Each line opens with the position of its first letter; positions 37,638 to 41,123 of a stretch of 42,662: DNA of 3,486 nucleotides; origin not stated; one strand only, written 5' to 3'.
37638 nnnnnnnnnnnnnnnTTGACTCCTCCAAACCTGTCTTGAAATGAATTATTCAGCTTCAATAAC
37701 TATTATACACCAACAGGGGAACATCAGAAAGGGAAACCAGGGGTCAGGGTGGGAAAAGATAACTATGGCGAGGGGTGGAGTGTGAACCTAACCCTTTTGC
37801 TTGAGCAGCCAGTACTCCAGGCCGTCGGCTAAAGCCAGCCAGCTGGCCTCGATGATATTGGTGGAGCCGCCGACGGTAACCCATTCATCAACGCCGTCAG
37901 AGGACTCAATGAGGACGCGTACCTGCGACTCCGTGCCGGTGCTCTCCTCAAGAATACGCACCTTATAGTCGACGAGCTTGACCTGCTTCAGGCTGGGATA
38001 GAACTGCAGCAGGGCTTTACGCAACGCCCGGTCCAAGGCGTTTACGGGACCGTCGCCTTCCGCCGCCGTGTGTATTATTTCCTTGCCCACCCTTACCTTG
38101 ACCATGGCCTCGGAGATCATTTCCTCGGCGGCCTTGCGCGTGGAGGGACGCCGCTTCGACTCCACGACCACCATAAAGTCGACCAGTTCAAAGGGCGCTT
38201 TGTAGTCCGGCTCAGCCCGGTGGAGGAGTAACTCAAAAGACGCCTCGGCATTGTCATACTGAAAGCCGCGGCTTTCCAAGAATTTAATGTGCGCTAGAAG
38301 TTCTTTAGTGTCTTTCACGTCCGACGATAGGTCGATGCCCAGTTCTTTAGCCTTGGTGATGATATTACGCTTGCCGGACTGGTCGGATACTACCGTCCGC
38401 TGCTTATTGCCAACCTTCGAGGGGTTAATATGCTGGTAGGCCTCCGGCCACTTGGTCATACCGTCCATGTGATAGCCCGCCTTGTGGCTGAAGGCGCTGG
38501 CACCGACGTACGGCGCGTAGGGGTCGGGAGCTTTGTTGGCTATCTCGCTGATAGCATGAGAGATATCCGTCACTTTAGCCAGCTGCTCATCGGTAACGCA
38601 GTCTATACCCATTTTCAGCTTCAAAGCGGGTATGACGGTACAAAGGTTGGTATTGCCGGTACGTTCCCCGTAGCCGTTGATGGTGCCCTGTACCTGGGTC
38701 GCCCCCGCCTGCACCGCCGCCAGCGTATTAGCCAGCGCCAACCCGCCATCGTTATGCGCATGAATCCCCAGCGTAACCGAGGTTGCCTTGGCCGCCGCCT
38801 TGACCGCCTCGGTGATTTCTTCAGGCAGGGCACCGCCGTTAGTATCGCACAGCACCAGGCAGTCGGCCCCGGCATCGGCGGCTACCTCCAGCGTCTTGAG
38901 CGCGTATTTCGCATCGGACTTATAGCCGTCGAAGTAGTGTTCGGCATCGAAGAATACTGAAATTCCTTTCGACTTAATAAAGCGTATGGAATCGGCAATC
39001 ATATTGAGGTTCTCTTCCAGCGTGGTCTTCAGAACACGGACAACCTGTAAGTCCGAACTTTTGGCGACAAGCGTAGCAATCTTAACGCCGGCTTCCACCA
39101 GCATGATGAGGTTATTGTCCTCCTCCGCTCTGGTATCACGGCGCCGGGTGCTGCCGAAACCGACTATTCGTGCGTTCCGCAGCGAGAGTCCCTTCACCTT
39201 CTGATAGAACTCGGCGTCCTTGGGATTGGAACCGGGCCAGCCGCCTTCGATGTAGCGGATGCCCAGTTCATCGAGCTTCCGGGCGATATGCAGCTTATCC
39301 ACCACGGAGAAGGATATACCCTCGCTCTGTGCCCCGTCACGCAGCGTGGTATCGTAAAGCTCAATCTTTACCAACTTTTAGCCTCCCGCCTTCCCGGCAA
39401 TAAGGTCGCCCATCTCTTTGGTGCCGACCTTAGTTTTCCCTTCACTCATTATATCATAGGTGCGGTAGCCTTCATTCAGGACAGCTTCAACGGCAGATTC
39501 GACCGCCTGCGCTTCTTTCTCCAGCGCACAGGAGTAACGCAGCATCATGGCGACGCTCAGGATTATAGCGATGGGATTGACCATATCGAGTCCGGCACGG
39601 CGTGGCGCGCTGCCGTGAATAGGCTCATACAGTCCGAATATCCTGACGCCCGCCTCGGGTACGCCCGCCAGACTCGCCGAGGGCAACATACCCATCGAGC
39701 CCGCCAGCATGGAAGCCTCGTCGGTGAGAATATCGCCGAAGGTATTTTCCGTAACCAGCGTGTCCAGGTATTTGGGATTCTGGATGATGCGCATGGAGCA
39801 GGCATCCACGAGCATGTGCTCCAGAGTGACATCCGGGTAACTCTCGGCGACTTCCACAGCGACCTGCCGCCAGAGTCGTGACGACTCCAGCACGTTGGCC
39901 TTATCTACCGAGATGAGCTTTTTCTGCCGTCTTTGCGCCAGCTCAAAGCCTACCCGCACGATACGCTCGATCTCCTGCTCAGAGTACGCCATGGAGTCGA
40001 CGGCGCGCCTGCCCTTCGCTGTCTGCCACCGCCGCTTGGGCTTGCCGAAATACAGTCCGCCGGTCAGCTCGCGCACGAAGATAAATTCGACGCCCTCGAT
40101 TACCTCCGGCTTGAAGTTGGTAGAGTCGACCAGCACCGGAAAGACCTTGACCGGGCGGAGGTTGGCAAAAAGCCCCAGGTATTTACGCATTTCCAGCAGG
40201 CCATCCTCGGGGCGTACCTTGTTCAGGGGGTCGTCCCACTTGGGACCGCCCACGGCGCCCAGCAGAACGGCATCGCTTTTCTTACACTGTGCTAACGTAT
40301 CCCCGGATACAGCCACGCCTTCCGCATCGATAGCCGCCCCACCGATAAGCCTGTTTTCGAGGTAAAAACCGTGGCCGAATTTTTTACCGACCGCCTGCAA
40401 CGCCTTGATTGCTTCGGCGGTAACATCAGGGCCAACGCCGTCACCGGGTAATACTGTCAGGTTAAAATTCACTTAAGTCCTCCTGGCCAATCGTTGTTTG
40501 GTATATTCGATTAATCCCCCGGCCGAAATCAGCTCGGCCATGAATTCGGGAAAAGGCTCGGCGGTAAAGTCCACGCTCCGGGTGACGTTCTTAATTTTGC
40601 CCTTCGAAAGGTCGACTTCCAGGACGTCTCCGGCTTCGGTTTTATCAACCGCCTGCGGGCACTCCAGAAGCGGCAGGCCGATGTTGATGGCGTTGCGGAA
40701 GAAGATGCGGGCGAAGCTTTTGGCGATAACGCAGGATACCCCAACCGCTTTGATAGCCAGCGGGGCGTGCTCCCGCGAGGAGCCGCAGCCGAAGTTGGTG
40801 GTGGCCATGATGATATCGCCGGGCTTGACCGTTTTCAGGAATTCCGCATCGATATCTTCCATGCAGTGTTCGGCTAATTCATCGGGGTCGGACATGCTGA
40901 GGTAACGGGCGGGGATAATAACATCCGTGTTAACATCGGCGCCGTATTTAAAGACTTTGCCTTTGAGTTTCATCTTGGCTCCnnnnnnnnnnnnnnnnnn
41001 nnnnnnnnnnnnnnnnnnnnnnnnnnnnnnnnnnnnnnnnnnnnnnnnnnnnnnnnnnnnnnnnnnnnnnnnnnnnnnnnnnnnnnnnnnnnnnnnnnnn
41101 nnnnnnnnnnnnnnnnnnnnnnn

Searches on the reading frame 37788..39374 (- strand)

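Call 21: search_protein_families(library=pfam, proteins=[window:37788-39374:-], max_evalue=0.001)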
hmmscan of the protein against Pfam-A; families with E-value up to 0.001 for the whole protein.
window:37788-39374:- (528 aa): 3 families
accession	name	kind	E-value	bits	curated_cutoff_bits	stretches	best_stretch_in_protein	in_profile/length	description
PF00682.25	HMGL-like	-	1.1e-52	179.5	29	1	3-271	1-256/260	HMGL-like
PF08502.15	LeuA_dimer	-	6.9e-25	87.9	24.9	1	377-521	4-129/131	LeuA allosteric (dimerisation) domain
PF22617.1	HCS_D2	-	1.9e-14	54.2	27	1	290-366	2-77/82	Homocitrate synthase post-HMGL domain-like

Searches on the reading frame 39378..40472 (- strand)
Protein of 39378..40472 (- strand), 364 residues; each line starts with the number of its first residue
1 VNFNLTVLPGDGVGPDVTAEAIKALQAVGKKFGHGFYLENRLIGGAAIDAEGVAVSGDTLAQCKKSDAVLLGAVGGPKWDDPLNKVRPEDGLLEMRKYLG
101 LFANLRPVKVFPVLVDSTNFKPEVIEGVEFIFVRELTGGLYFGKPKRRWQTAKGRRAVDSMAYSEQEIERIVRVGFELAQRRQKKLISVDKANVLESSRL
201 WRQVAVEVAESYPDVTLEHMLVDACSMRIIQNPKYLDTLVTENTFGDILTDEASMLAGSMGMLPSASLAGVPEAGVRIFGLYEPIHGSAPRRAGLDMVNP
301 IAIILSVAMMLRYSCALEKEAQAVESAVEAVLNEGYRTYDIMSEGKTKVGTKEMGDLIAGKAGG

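Call 21: search_protein_families(library=pfam, proteins=[window:39378-40472:-], max_evalue=0.001)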
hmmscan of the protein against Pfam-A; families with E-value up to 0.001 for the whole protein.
window:39378-40472:- (364 aa): 1 family
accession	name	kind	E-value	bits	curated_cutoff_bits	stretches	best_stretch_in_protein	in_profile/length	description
PF00180.25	Iso_dh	-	4.5e-130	434.4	27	1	5-358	2-348/348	Isocitrate/isopropylmalate dehydrogenase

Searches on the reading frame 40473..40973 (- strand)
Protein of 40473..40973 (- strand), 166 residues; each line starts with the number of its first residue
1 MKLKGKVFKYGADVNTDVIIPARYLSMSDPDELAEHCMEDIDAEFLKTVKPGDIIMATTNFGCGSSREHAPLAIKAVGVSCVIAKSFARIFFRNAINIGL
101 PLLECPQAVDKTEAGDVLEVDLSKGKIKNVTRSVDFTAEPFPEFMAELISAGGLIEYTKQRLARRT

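Call 21: search_protein_families(library=pfam, proteins=[window:40473-40973:-], max_evalue=0.001)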
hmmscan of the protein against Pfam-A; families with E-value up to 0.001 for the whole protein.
window:40473-40973:- (166 aa): 2 families
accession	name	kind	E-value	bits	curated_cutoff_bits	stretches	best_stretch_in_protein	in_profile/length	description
PF00694.25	Aconitase_C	-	1.2e-18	68.2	22.8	1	40-104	62-127/131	Aconitase C-terminal domain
PF06434.19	Aconitase_2_N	-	9.1e-07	29.2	27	1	7-156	3-168/204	Aconitate hydratase 2 N-terminus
